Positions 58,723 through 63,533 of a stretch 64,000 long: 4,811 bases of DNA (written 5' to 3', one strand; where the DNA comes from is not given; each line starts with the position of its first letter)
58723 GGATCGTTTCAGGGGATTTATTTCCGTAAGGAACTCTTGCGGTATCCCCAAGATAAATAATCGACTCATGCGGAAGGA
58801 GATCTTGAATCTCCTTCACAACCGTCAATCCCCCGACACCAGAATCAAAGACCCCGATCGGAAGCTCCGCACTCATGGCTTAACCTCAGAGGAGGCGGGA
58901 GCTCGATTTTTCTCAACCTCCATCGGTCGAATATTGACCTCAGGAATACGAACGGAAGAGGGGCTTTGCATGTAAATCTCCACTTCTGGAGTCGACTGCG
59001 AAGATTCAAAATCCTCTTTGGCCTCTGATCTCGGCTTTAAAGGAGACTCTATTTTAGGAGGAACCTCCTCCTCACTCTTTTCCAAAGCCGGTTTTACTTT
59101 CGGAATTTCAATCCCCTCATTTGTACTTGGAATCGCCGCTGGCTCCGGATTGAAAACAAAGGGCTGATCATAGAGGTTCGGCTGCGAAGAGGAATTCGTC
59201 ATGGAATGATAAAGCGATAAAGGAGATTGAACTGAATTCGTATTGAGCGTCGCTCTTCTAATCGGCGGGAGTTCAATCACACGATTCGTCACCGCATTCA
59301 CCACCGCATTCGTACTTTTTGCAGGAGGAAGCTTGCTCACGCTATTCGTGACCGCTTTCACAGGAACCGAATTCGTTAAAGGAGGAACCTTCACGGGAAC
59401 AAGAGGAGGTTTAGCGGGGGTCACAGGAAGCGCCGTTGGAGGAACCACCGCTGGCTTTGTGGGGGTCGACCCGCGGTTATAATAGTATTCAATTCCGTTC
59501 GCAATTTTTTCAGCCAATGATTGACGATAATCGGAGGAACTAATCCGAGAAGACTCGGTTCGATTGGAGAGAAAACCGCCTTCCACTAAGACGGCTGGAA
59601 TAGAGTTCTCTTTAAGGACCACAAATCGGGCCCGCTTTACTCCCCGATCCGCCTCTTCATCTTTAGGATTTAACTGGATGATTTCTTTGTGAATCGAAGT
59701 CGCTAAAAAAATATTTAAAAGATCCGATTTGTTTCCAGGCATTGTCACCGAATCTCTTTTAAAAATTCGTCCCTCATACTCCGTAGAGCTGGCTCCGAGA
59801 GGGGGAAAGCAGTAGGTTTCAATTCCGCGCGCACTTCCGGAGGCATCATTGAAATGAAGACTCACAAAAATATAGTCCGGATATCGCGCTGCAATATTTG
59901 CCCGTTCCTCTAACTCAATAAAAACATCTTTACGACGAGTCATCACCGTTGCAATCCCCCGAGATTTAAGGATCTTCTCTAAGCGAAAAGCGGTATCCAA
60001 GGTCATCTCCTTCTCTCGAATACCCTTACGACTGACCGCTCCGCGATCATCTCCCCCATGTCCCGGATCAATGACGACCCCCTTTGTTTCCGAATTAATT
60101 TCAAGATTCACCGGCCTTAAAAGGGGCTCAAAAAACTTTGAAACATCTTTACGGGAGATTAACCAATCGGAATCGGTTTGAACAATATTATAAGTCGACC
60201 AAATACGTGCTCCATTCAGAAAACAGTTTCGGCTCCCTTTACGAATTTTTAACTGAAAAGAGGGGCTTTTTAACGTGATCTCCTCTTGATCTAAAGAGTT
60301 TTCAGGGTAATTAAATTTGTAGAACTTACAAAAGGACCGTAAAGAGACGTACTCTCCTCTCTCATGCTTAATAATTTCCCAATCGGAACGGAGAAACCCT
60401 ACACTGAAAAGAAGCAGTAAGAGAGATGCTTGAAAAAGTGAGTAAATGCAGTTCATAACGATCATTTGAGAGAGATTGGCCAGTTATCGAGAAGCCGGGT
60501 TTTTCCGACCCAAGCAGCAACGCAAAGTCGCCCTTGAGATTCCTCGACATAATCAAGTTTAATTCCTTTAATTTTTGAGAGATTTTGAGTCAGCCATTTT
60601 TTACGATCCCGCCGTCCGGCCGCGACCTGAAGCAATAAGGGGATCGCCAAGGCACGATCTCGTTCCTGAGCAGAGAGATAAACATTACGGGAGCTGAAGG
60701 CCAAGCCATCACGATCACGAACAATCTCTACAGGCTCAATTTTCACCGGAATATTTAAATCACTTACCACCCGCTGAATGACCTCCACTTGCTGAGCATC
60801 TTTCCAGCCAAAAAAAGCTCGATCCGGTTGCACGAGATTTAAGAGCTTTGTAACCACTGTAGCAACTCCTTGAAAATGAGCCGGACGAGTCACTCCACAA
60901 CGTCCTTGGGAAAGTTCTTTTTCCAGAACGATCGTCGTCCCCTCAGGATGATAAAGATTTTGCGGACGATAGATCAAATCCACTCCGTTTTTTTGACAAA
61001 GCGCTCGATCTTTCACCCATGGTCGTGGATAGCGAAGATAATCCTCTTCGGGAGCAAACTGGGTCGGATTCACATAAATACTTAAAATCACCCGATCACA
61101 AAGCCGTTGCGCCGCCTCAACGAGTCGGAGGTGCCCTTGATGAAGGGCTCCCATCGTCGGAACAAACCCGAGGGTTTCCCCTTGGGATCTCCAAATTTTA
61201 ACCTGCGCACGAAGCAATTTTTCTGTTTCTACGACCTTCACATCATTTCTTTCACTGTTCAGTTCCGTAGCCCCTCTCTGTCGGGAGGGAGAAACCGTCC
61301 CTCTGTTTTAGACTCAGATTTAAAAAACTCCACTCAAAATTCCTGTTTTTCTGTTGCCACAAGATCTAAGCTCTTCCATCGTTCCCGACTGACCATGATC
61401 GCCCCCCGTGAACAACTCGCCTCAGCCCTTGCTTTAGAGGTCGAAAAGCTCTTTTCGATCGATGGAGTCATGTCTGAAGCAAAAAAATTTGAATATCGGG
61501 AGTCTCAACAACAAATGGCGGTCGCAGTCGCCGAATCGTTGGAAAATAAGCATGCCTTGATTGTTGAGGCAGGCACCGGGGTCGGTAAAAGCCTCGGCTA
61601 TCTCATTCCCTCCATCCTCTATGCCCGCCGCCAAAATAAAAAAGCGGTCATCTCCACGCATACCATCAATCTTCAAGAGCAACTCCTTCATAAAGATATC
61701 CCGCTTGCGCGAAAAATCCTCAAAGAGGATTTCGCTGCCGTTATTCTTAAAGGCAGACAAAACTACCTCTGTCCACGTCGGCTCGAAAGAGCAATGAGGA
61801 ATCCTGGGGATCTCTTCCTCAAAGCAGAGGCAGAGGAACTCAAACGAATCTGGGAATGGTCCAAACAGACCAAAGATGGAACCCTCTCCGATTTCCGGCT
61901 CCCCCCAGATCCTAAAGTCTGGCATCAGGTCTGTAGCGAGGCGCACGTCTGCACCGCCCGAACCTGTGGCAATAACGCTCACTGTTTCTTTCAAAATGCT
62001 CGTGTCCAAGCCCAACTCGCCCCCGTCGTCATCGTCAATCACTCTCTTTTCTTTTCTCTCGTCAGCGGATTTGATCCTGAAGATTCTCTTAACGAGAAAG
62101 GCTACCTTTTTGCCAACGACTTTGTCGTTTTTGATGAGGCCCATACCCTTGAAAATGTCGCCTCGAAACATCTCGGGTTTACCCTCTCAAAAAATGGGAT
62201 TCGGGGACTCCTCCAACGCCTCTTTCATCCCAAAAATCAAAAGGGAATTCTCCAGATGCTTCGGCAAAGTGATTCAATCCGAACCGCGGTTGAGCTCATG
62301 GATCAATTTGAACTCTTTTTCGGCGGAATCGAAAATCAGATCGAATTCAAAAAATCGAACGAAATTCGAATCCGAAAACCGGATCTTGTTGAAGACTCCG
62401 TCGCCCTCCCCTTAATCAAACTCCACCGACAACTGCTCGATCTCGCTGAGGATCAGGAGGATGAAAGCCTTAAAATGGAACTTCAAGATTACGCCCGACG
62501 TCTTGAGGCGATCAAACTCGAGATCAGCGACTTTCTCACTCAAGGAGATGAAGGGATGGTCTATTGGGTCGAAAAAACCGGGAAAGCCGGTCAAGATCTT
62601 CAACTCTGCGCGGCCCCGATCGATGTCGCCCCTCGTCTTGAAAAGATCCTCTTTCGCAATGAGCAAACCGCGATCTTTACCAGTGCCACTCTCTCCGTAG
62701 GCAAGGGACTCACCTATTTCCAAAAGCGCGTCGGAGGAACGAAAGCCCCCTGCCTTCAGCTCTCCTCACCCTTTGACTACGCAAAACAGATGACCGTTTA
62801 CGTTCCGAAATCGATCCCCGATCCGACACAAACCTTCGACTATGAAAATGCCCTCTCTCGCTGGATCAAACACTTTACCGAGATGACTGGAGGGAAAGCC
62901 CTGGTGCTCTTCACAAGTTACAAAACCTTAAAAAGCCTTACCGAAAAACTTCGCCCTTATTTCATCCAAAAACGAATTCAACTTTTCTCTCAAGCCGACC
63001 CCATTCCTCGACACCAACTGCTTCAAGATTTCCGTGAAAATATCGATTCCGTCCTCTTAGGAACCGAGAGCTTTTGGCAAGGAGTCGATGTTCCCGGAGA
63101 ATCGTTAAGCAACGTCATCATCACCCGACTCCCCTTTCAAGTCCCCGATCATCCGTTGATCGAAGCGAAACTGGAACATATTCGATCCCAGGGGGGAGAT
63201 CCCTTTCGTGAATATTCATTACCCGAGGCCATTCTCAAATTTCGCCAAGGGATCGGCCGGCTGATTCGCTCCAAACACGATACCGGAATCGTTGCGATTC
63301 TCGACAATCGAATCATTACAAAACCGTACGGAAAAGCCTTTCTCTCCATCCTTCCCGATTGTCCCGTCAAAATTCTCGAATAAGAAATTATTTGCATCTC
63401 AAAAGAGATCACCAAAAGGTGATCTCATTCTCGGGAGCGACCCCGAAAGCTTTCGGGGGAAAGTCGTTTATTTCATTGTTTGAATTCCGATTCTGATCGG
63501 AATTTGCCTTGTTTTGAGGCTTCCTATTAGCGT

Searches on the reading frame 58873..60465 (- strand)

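Call 18: search_protein_families(library=pfam, proteins=[window:58873-60465:-], max_evalue=0.00001)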
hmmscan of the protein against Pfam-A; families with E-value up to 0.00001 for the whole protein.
window:58873-60465:- (530 aa): 1 family
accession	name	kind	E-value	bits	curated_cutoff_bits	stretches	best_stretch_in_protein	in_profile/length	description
PF01520.23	Amidase_3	-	2.1e-49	168.3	27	1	130-326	1-173/174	N-acetylmuramoyl-L-alanine amidase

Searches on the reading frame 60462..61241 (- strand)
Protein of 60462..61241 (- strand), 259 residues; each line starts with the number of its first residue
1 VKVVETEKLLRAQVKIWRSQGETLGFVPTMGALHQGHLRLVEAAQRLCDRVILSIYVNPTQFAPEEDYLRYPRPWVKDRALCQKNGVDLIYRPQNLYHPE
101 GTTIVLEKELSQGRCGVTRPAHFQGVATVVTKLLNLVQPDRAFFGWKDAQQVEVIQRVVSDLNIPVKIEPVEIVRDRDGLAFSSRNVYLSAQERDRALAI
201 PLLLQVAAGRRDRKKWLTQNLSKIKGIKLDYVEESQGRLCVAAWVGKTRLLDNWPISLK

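Call 99: search_protein_families(library=pfam, proteins=[window:60462-61241:-], max_evalue=0.0001)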
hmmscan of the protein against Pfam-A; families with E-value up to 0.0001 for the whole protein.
window:60462-61241:- (259 aa): 1 family
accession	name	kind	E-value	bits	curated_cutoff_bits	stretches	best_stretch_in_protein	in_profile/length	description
PF02569.21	Pantoate_ligase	-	1.1e-86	290.7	20.7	1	2-254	1-267/268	Pantoate-beta-alanine ligase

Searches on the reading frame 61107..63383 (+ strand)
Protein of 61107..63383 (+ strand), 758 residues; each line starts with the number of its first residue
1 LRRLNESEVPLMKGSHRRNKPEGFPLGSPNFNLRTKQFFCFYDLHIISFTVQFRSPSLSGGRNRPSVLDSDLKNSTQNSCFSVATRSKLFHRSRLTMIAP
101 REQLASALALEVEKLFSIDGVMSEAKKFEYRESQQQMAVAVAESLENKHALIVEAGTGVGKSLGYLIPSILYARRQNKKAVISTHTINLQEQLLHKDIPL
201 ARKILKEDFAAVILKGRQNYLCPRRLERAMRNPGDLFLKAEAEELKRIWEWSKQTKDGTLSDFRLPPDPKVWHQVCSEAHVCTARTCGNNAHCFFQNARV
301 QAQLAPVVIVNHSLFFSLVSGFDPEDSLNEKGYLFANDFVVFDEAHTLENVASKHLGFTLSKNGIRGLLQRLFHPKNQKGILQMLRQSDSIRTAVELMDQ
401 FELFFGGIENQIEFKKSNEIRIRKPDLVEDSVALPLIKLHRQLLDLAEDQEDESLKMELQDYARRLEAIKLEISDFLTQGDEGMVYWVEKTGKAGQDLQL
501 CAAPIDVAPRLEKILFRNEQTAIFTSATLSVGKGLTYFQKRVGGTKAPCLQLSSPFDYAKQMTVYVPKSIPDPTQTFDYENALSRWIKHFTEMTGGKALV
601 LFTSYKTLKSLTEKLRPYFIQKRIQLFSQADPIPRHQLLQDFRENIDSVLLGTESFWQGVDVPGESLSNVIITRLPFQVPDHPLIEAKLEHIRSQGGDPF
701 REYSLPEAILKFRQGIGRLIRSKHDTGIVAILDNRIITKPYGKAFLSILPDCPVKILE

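Call 18: search_protein_families(library=pfam, proteins=[window:61107-63383:+], max_evalue=0.00001)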
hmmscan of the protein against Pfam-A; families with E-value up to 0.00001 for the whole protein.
window:61107-63383:+ (758 aa): 3 families
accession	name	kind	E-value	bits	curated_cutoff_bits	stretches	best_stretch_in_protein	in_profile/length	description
PF13307.12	Helicase_C_2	-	1.3e-46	159.2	25.3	1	589-750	3-168/170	Helicase C-terminal domain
PF00270.35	DEAD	-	1.2e-09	38.6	26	0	138-196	7-64/167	DEAD/DEAH box helicase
PF04851.21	ResIII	-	4e-06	27.3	22.5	0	128-196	2-72/164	Type III restriction enzyme, res subunit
